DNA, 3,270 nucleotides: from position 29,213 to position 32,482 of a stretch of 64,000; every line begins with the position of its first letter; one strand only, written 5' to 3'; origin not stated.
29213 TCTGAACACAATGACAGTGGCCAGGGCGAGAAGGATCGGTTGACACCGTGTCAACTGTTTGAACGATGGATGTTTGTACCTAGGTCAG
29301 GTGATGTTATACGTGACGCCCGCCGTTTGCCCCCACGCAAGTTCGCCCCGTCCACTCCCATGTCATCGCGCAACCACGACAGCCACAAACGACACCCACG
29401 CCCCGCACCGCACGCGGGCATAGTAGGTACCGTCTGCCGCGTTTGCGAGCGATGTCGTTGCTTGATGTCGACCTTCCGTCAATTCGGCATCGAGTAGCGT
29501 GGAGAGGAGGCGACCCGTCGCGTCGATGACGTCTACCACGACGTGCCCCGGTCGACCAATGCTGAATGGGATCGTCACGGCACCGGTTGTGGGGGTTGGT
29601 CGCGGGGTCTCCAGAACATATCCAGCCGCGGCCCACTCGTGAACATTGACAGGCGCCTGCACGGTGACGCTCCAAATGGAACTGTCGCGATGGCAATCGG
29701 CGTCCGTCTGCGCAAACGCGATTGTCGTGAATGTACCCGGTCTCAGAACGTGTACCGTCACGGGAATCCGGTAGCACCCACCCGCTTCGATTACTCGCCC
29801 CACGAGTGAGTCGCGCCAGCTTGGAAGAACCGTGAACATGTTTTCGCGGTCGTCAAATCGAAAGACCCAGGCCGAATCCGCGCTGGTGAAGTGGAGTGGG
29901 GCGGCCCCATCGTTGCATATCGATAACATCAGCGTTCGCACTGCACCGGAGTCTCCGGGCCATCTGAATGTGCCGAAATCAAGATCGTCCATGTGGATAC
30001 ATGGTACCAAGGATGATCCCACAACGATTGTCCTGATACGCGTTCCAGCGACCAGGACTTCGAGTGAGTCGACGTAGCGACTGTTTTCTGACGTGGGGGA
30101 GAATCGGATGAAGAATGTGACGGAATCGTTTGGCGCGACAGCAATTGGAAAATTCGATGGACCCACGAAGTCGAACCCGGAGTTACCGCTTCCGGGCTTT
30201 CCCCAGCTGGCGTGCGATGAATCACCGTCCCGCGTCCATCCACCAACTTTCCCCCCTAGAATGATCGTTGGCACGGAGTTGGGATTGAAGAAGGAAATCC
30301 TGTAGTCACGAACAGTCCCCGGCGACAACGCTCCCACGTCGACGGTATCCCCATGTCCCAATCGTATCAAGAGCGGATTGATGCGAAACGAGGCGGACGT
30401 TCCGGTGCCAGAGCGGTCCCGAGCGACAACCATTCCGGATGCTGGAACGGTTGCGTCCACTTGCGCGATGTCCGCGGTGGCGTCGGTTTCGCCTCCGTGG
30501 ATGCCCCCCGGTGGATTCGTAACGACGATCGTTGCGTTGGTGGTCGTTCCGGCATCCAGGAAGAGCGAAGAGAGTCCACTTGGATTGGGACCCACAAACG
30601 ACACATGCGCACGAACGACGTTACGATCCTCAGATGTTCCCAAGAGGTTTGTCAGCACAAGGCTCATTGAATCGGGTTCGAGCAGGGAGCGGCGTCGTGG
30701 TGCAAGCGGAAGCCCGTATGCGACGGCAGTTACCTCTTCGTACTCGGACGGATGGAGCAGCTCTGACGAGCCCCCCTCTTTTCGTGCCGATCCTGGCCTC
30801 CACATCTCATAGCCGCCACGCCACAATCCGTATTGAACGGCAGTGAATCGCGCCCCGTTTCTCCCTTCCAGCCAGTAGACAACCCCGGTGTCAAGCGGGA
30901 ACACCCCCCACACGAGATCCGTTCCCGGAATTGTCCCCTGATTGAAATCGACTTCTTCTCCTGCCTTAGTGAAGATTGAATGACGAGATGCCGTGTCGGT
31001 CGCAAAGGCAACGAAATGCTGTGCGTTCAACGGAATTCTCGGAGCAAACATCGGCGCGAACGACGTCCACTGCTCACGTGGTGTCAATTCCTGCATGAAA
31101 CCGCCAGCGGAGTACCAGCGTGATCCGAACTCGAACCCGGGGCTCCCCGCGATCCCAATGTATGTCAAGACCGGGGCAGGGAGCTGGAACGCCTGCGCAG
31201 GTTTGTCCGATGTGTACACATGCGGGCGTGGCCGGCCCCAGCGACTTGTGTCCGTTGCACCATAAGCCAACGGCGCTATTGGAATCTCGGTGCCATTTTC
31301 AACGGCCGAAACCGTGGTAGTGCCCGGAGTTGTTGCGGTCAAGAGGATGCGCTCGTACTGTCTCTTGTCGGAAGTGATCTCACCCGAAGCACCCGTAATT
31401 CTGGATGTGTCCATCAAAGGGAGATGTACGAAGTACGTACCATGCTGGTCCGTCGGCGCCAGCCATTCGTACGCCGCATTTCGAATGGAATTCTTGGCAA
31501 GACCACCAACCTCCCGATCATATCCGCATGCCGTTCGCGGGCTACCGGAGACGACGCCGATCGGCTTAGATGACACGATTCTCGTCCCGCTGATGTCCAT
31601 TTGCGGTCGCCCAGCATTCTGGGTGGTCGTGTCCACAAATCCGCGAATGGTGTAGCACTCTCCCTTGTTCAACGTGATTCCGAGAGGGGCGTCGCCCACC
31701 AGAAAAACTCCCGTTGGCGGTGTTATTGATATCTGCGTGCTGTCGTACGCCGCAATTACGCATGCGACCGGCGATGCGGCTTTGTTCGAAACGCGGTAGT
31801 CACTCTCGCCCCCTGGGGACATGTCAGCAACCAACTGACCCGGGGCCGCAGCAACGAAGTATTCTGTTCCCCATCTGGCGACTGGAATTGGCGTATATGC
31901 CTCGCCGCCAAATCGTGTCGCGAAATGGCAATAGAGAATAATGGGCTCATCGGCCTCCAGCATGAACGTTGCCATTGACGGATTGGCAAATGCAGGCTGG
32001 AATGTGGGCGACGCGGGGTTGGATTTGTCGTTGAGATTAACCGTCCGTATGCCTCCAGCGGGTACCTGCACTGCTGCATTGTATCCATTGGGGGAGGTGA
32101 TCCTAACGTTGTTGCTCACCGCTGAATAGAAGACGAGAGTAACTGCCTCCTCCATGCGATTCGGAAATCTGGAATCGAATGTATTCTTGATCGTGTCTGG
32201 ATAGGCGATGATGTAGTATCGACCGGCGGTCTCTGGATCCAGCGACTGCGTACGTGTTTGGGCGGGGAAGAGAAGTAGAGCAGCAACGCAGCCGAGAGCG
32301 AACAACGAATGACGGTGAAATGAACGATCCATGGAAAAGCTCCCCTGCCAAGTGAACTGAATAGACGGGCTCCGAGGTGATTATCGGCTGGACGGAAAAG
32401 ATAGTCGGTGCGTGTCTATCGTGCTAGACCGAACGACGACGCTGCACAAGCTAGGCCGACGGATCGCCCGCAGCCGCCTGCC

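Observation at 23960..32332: Three tandem paralogous T9SS cargo proteins (737, 838 and 989 aa)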

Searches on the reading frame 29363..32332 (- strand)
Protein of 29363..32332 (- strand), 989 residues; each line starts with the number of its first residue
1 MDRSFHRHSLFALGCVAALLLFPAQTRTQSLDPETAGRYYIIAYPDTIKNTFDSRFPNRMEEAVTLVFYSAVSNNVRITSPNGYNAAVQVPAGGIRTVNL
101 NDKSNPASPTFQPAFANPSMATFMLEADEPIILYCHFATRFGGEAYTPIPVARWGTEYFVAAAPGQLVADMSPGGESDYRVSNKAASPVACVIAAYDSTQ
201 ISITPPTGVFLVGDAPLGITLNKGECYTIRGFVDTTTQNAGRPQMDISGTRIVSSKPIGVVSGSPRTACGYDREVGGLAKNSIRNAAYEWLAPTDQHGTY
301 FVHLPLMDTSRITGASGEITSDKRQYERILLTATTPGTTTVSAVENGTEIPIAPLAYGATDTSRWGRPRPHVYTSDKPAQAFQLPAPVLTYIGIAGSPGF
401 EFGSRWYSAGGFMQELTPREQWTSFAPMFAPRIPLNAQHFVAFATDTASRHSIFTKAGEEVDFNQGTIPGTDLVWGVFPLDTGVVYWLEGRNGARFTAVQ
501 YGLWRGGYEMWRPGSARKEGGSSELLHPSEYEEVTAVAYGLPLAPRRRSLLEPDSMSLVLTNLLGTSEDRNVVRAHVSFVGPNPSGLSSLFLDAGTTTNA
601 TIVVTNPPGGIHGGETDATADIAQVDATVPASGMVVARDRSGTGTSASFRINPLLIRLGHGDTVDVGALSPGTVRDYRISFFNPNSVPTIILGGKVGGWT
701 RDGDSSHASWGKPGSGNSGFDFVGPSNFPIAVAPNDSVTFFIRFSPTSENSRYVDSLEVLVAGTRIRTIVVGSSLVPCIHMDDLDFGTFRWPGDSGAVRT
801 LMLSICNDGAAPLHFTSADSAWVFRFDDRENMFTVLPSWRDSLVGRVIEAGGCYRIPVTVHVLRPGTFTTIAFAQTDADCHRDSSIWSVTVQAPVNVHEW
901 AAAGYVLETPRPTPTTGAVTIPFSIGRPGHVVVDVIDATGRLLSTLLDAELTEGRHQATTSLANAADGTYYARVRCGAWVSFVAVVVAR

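Call 3: search_protein_families(library=pfam, proteins=[window:29363-32332:-], max_evalue=1)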
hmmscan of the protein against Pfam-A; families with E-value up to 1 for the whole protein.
window:29363-32332:- (989 aa): 2 families
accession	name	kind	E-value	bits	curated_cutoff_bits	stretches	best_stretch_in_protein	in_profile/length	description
PF17517.7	IgGFc_binding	-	2.5e-21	76.7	25.6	1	148-502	5-297/297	IgGFc binding protein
PF18962.6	Por_Secre_tail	-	0.0081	16.9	27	1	912-975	3-63/75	Secretion system C-terminal sorting domain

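Call 4: search_protein_families(library=ncbifam, proteins=[window:29363-32332:-], max_evalue=1)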
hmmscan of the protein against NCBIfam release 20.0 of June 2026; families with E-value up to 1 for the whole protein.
window:29363-32332:- (989 aa): 3 families
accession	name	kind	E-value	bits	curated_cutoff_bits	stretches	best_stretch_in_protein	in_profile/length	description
TIGR04183.1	Por_Secre_tail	domain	0.0019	18.2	23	1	912-975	3-59/72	T9SS type A sorting domain-containing protein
NF012200.0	choice_anch_D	domain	0.056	14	45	1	716-752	60-95/108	choice-of-anchor D domain-containing protein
NF052323.1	T9SSA_dep_M6i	equivalog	0.065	11.1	600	1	912-976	962-1026/1043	T9SS-dependent M6-like inactivated metalloprotease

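Call 12: find_homologous_proteins(query=window:29363-32332:-)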
Query window:29363-32332:- (989 aa): 34 proteins with E <= 0.001 among 8000 candidates.
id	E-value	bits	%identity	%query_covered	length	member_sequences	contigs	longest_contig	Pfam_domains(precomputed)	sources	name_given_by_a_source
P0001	0.0e+0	2275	100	100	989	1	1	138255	PF17517.8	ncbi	-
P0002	0.0e+0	1104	70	70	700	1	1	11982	PF17517.8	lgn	-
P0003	1.2e-279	949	48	99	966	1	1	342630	PF17517.8,PF18962.8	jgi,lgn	-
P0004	1.2e-175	604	37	100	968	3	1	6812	PF17517.8,PF18962.8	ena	-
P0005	4.8e-172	593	36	92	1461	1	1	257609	PF22073.3,PF21633.4,PF15780.12,PF17517.8,PF22544.3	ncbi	-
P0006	3.0e-168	580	38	88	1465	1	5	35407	PF22073.3,PF21633.4,PF15780.12,PF17517.8,PF22544.3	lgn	-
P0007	5.3e-156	539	34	100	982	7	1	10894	PF21633.4,PF15780.12,PF17517.8,PF22544.3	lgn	-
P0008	7.2e-152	526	37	78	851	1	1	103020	PF17517.8,PF18962.8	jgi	jgi:hypothetical protein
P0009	1.0e-148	515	39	76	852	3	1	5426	PF17517.8,PF18962.8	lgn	-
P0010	2.6e-148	514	35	89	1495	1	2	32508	PF22073.3,PF15780.12,PF17517.8,PF18962.8,PF22544.3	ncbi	-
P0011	4.3e-143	497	34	96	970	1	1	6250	PF17517.8,PF18962.8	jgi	jgi:hypothetical protein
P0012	5.0e-137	477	37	74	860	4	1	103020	PF17517.8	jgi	jgi:hypothetical protein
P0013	5.4e-137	477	34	97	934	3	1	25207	PF15780.12,PF17517.8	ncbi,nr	ncbi:MAG: IgGFc-binding protein, partial [Chlorobi bacterium]|nr:IgGFc-binding protein [Chlorobiota 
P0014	4.9e-132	460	35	76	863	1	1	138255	PF17517.8,PF18962.8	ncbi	-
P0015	6.0e-127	443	32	96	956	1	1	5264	PF17517.8,PF18962.8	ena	-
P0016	7.8e-126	440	33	98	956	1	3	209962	PF17517.8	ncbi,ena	-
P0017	6.7e-123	430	33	97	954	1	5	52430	PF17517.8,PF22544.3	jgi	-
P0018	6.8e-121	423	33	97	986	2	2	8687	PF15780.12,PF17517.8,PF18962.8,PF22544.3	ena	-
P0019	3.3e-120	421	32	97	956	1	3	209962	PF15780.12,PF17517.8,PF18962.8,PF13860.13,PF22544.3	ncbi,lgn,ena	-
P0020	1.3e-118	416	33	95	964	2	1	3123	PF17517.8,PF18962.8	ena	-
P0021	2.3e-116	408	35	74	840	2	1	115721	PF17517.8,PF13860.13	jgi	jgi:hypothetical protein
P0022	4.2e-116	407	32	98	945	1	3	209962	PF17517.8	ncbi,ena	-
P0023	7.1e-115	403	35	74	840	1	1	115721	PF17517.8,PF13860.13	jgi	jgi:hypothetical protein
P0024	1.1e-113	399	39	58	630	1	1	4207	PF17517.8,PF18962.8,PF13860.13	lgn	-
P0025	1.5e-112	396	30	89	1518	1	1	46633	PF22073.3,PF21633.4,PF15780.12,PF07610.18,PF17517.8,PF18962.8,PF22544.3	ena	-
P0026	1.9e-111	392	31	99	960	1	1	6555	PF22073.3,PF21633.4,PF15780.12,PF17517.8,PF22544.3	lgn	-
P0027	3.4e-111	391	31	97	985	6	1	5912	PF17517.8,PF13860.13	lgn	-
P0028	1.5e-99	353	35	73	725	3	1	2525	PF17517.8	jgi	jgi:hypothetical protein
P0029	9.1e-99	350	31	96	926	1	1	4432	PF17517.8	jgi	jgi:hypothetical protein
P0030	1.6e-96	343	30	78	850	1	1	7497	PF17517.8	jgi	jgi:hypothetical protein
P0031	3.9e-85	305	38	53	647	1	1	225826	PF17517.8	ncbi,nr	ncbi:MAG: IgGFc-binding protein [Bacteroidetes bacterium]|nr:IgGFc-binding protein [Bacteroidota bac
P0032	4.0e-71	259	33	49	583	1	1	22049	PF17517.8,PF18962.8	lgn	-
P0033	7.2e-47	178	32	60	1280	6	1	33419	PF15780.12,PF17517.8,PF22544.3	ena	-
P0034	5.7e-36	142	27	65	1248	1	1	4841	PF15780.12,PF17517.8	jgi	jgi:hypothetical protein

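Call 13: find_encoding_contigs(protein=window:29363-32332:-, flank=10000, max_places=4)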
Protein window:29363-32332:- (989 aa): no gene with exactly this product is on record in the collection.

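Call 15: find_related_loci(query=A2, collection=genome_contigs, flank=10000)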
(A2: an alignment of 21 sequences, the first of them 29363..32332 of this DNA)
Query A2 (989 aa) in genome_contigs; peptide patterns used: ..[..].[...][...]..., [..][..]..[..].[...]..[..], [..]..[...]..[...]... (x = any residue, [..] = any of these).
101 stretches matched a pattern; 77 encode a relative of the query (tblastn E <= 1e-3); 63 distinct loci.
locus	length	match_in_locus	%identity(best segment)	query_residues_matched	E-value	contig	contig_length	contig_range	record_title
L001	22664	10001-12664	35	10-900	2e-147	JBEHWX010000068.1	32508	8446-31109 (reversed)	MAG: Bacteroidota bacterium isolate ES1.bin.100 NODE_1301_length_32508_cov_7.683730, whole genome shotgun sequence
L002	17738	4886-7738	34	3-989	3e-146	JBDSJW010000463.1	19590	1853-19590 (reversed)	MAG: Candidatus Kapaibacterium sp. isolate cluster1_bin.331 k127_1801984, whole genome shotgun sequence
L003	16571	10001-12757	35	35-974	5e-144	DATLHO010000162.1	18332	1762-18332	MAG TPA_asm: Candidatus Kapaibacterium sp. isolate SMAG_U13642 k141_4204941, whole genome shotgun sequence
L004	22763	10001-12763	33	24-989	5e-143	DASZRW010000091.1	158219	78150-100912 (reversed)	MAG TPA_asm: Candidatus Kapaibacterium sp. isolate SMAG_U6034 k141_558930, whole genome shotgun sequence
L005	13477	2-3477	31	16-989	9e-139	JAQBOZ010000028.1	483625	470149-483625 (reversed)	MAG: Chlorobiota bacterium isolate RYN_334 scaffold_1054995, whole genome shotgun sequence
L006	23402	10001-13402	33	25-989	8e-135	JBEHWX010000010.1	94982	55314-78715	MAG: Bacteroidota bacterium isolate ES1.bin.100 NODE_240_length_94982_cov_7.643593, whole genome shotgun sequence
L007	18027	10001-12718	32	32-974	5e-132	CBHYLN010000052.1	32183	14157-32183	MAG TPA_asm: uncultured bacterium isolate ERR14722427_metabat2_28 genome assembly, contig: ERZ27336822.614, whole genome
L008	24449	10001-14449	34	10-989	1e-131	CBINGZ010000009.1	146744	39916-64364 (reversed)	MAG TPA_asm: uncultured bacterium isolate SRR16817054_binner12_Refined_41 genome assembly, contig: ERZ27394105.32, whole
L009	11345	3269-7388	33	15-989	2e-127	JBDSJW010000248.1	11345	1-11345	MAG: Candidatus Kapaibacterium sp. isolate cluster1_bin.331 k127_7223022, whole genome shotgun sequence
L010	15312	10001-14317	33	24-989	3e-127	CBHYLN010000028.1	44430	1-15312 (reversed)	MAG TPA_asm: uncultured bacterium isolate ERR14722427_metabat2_28 genome assembly, contig: ERZ27336822.349, whole genome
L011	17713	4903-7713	33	23-989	5e-128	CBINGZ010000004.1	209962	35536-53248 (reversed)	MAG TPA_asm: uncultured bacterium isolate SRR16817054_binner12_Refined_41 genome assembly, contig: ERZ27394105.15, whole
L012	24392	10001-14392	32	10-989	6e-121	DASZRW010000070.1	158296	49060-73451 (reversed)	MAG TPA_asm: Candidatus Kapaibacterium sp. isolate SMAG_U6034 k141_631234, whole genome shotgun sequence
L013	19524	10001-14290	31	24-979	7e-121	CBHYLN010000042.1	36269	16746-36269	MAG TPA_asm: uncultured bacterium isolate ERR14722427_metabat2_28 genome assembly, contig: ERZ27336822.517, whole genome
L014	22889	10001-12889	32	9-979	3e-119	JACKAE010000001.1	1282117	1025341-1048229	MAG: Ignavibacteria bacterium isolate HK-STAS-BACT-82 HK-STAS-BACT-82_1, whole genome shotgun sequence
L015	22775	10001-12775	31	23-989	3e-118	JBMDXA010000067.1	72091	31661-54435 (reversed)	MAG: Candidatus Kapaibacteriota bacterium isolate FBaNitRs1_5 FBaNitRs1_contig67, whole genome shotgun sequence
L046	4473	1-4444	35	24-989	1e-79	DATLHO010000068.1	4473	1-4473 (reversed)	MAG TPA_asm: Candidatus Kapaibacterium sp. isolate SMAG_U13642 k141_511937, whole genome shotgun sequence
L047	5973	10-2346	30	190-989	3e-78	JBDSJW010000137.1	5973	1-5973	MAG: Candidatus Kapaibacterium sp. isolate cluster1_bin.331 k127_15514299, whole genome shotgun sequence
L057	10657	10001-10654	42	35-252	3e-42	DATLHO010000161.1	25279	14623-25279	MAG TPA_asm: Candidatus Kapaibacterium sp. isolate SMAG_U13642 k141_4204902, whole genome shotgun sequence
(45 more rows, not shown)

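Call 25: find_encoding_contigs(protein=P0003, flank=10000, max_places=2)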
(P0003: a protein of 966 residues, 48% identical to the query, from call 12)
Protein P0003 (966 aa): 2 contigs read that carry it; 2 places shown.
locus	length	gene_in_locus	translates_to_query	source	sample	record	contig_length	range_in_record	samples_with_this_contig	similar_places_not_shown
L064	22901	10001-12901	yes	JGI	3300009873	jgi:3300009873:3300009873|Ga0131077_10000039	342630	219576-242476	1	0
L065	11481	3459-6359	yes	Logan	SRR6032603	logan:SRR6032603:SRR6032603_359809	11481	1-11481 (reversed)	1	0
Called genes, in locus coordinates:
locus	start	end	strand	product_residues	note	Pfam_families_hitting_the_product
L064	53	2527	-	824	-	PF00521:DNA_topoisoIV, PF03989:DNA_gyraseA_C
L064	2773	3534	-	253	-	-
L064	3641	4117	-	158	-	PF10722:YbjN (weak), PF22551:TY-Chap1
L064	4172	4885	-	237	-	PF04012:PspA_IM30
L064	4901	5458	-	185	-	PF00364:Biotin_lipoyl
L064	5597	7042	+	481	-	PF01554:MatE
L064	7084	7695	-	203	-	-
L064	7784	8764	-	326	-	PF01300:Sua5_yciO_yrdC, PF03481:Sua5_C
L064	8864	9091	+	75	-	PF00830:Ribosomal_L28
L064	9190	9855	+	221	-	PF09335:VTT_dom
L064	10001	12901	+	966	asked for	PF17517:IgGFc_binding, PF18962:Por_Secre_tail (weak)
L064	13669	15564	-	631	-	-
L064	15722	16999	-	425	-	PF05221:AdoHcyase, PF00670:AdoHcyase_NAD, PF02826:2-Hacid_dh_C, PF07991:KARI_N (weak)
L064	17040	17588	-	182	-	PF08241:Methyltransf_11, PF08242:Methyltransf_12 (weak), PF13489:Methyltransf_23, PF13649:Methyltransf_25 (weak), PF13847:Methyltransf_31 (faint)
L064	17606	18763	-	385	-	PF00438:S-AdoMet_synt_N, PF02772:S-AdoMet_synt_M, PF02773:S-AdoMet_synt_C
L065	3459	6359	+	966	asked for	PF17517:IgGFc_binding, PF18962:Por_Secre_tail (weak)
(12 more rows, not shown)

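Call 26: find_encoding_contigs(protein=P0002, flank=10000, max_places=2)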
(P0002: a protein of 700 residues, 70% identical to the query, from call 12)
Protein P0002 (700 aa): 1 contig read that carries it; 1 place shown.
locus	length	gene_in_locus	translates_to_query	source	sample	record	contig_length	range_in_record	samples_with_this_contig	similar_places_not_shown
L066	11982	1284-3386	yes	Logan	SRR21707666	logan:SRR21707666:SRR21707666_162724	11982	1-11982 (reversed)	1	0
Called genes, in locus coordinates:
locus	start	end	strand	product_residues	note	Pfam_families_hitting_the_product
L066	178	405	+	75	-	PF00830:Ribosomal_L28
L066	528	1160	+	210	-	PF09335:VTT_dom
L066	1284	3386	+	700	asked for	PF17517:IgGFc_binding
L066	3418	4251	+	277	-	-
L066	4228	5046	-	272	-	PF09992:NAGPA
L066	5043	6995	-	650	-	-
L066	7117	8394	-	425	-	PF05221:AdoHcyase, PF00670:AdoHcyase_NAD, PF02826:2-Hacid_dh_C, PF07991:KARI_N (weak)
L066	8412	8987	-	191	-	PF08241:Methyltransf_11, PF08242:Methyltransf_12 (faint), PF13489:Methyltransf_23, PF13649:Methyltransf_25 (weak), PF13847:Methyltransf_31 (faint)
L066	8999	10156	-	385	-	PF00438:S-AdoMet_synt_N, PF02772:S-AdoMet_synt_M, PF02773:S-AdoMet_synt_C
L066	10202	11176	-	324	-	PF00483:NTP_transferase, PF12804:NTP_transf_3, PF25087:GMPPB_C (faint)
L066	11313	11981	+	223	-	?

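Call 32: find_encoding_contigs(protein=P0005, flank=10000, max_places=2)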
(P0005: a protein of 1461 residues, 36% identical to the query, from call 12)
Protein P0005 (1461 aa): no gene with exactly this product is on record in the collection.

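Call 33: predict_structure(alignment_id=A2)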
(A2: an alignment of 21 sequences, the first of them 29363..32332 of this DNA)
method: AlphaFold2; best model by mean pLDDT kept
length: 989 residues; sequences in the alignment: 21
mean_pLDDT: 85.0   pTM: 0.67
mean pLDDT of the five models: 85.0, 83.7, 83.5, 82.7, 82.4
residues with pLDDT >= 90: 434; 70-90: 453; 50-70: 62; < 50: 40
segments of 3 or more residues with pLDDT < 50: 1-3, 21-28, 701-715, 894-903
pLDDT, mean of each block of 10 residues (from residue 1): 52 63 42 89 88 85 94 95 93 93 88 89 95 95 94 94 91 79 92 95 93 90 95 87 87 96 88 67 93 96 93 88 89 94 87 90 82 94 92 66 81 95 95 91 96 94 92 95 93 94 90 66 64 92 93 87 77 91 82 91 83 85 88 93 91 80 83 88 87 76 42 58 86 90 87 87 84 86 88 83 90 79 78 88 86 91 86 81 85 44 69 84 82 84 80 81 84 86 86
secondary structure, 60 per line:
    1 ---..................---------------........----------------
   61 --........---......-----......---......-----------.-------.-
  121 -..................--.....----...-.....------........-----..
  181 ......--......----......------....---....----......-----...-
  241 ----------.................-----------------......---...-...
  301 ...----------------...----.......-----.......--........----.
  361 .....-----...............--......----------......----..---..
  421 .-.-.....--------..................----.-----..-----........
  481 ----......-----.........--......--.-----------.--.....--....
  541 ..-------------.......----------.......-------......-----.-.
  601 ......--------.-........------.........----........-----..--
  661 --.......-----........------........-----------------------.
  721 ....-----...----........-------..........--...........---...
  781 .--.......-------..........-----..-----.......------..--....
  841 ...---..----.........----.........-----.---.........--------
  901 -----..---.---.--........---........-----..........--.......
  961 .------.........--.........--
elements in order (helices of 4 or more, strands of 3 or more residues): H4-21 E37-44 E63-70 E74-79 E85-90 E94-99 E122-139 E142-146 E155-159 E166-173 E179-186 E189-194 E199-204 E218-221 E226-231 E251-267 E285-290 E298-303 E327-333 E339-345 E348-355 E360-365 E371-385 E388-393 E404-409 E425-429 E438-446 H447-452 E453-455 E473-480 E485-490 E496-504 E507-512 E530-534 E537-542 E556-562 E573-579 E587-592 E600-606 E617-624 E631-639 E644-651 E663-669 E675-682 E689-696 E720-724 E730-732 E737-744 E752-761 E764-774 E778-781 E784-790 E798-807 H820-823 E824-826 H837-843 E853-861 E866-874 E884-892 E918-925 E929-936 E942-951 E954-961 E968-976 E979-987
